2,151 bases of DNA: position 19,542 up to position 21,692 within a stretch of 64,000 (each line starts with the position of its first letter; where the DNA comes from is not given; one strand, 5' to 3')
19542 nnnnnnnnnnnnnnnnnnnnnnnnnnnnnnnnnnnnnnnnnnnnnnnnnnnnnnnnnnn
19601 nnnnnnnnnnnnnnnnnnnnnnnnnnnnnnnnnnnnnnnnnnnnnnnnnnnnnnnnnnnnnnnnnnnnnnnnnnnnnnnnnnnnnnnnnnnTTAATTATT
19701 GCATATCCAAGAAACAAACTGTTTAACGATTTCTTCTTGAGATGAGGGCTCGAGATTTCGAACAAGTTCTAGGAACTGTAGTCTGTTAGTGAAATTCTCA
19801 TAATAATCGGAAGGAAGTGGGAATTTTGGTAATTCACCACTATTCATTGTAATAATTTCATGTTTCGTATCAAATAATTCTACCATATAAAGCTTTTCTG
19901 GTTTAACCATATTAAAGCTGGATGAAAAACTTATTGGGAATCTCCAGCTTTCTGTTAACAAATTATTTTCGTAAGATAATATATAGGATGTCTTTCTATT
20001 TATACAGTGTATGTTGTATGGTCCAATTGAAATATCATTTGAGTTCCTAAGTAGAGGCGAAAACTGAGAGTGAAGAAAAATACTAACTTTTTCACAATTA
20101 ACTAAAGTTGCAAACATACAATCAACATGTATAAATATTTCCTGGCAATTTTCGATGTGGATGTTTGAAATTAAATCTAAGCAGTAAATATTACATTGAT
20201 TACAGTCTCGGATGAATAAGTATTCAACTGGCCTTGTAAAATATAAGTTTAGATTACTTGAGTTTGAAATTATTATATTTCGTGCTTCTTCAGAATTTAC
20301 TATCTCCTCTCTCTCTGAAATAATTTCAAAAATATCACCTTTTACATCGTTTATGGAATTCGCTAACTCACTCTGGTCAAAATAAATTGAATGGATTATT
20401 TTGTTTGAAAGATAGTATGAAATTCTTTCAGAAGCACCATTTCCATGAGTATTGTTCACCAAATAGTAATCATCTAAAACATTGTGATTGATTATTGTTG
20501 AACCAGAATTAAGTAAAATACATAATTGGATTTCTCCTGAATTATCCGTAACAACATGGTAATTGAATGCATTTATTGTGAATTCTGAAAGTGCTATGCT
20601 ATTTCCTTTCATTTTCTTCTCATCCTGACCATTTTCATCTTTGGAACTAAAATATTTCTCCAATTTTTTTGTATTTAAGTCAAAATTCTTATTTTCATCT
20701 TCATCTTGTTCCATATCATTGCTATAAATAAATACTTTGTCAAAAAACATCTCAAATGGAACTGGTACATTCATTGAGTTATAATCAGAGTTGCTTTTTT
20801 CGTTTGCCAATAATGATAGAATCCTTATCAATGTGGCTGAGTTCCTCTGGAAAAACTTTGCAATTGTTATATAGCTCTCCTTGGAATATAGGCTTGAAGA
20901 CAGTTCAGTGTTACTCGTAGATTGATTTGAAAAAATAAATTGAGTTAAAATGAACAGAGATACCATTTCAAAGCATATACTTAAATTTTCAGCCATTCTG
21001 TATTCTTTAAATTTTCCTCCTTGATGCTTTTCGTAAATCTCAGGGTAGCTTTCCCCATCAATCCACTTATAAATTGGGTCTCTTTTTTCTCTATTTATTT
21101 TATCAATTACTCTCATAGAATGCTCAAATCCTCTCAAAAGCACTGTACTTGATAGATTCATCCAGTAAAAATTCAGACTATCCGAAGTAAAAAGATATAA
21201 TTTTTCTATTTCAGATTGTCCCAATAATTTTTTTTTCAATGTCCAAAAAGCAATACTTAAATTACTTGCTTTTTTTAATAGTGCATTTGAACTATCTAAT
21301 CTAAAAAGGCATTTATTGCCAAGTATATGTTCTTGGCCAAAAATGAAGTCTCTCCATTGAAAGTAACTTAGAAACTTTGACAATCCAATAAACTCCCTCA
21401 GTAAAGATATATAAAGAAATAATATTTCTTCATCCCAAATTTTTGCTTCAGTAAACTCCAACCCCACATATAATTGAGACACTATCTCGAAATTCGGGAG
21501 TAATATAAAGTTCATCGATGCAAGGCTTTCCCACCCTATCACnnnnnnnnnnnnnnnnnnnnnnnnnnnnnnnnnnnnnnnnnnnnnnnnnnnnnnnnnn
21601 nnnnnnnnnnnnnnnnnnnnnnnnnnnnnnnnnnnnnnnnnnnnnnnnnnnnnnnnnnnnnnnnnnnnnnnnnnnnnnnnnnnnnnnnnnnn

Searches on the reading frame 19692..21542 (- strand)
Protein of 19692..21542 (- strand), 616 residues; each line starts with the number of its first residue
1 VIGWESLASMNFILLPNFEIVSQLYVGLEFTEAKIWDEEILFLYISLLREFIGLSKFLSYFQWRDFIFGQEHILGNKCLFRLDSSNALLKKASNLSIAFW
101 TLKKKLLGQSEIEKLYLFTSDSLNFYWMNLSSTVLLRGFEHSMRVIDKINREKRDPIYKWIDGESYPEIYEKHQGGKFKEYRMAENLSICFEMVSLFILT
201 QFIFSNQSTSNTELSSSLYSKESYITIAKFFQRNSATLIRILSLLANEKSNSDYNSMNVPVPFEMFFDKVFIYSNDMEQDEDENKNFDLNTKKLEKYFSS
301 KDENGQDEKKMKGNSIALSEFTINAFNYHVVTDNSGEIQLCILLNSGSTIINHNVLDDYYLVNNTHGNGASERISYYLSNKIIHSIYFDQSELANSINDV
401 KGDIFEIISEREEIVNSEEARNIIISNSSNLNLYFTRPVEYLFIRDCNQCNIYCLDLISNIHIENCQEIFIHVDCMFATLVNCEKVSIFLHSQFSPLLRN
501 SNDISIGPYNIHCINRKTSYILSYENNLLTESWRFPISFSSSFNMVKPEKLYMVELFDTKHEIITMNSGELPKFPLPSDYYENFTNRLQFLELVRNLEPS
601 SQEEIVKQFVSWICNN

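Call 38: search_protein_families(library=pfam, proteins=[window:19692-21542:-], max_evalue=0.00001)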
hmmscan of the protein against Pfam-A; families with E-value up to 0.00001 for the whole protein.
window:19692-21542:- (616 aa): 1 family
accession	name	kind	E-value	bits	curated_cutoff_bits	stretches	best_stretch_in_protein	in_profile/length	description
PF07986.17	TBCC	-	1.2e-15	57.8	24.8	1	421-513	2-94/120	Tubulin binding cofactor C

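Call 52: find_homologous_proteins(query=window:19692-21515:-, max_evalue=1e-10)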
Query window:19692-21515:- (607 aa): 7 proteins with E <= 1e-10 among 8000 candidates.
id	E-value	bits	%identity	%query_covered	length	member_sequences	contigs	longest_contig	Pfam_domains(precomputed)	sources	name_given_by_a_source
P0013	0.0e+0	1327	98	100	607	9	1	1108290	PF07986.18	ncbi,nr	ncbi:Tubulin binding cofactor C-like domain containing protein [Cryptosporidium tyzzeri]|nr:Tubulin 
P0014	0.0e+0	1213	90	100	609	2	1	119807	PF07986.18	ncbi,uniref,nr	ncbi:Tubulin binding cofactor C family protein [Cryptosporidium meleagridis]|uniref:Tubulin binding 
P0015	0.0e+0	1113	82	100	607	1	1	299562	PF07986.18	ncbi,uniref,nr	ncbi:conserved beta tubulin folding factor domain [Cryptosporidium sp. chipmunk genotype I]|uniref:c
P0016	0.0e+0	1020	76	100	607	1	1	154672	PF07986.18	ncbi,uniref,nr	ncbi:protein with beta tubulin folding factor domain [Cryptosporidium ubiquitum]|uniref:Protein with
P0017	1.1e-293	993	74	100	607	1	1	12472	PF07986.18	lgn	-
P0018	1.5e-245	834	61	100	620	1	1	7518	PF07986.18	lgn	-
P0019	2.4e-166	573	47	100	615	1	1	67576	PF07986.18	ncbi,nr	ncbi:protein with beta tubulin folding factor domain [Cryptosporidium felis]|nr:protein with beta tu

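Call 53: find_encoding_contigs(protein=P0016, flank=1500, max_places=1)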
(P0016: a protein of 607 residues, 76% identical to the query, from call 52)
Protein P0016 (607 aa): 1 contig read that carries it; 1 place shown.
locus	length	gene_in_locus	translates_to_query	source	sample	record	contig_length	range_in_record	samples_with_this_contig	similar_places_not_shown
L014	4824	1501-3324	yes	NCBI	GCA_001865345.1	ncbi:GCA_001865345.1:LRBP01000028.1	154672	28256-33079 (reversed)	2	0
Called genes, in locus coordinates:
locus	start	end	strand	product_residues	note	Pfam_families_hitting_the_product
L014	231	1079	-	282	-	-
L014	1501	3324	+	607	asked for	PF07986:TBCC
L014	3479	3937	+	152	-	-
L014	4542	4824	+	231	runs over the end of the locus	PF00025:Arf, PF00071:Ras, PF08477:Roc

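Call 54: find_encoding_contigs(protein=P0018, flank=1500, max_places=1)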
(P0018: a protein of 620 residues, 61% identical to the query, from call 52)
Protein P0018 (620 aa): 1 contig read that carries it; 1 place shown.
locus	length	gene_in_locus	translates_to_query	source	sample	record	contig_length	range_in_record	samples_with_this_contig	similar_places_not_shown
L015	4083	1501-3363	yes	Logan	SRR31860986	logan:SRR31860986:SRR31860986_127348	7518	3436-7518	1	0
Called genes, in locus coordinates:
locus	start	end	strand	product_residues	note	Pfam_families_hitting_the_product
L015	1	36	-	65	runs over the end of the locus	-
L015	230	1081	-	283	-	-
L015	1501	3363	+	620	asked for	PF07986:TBCC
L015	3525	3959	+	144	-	-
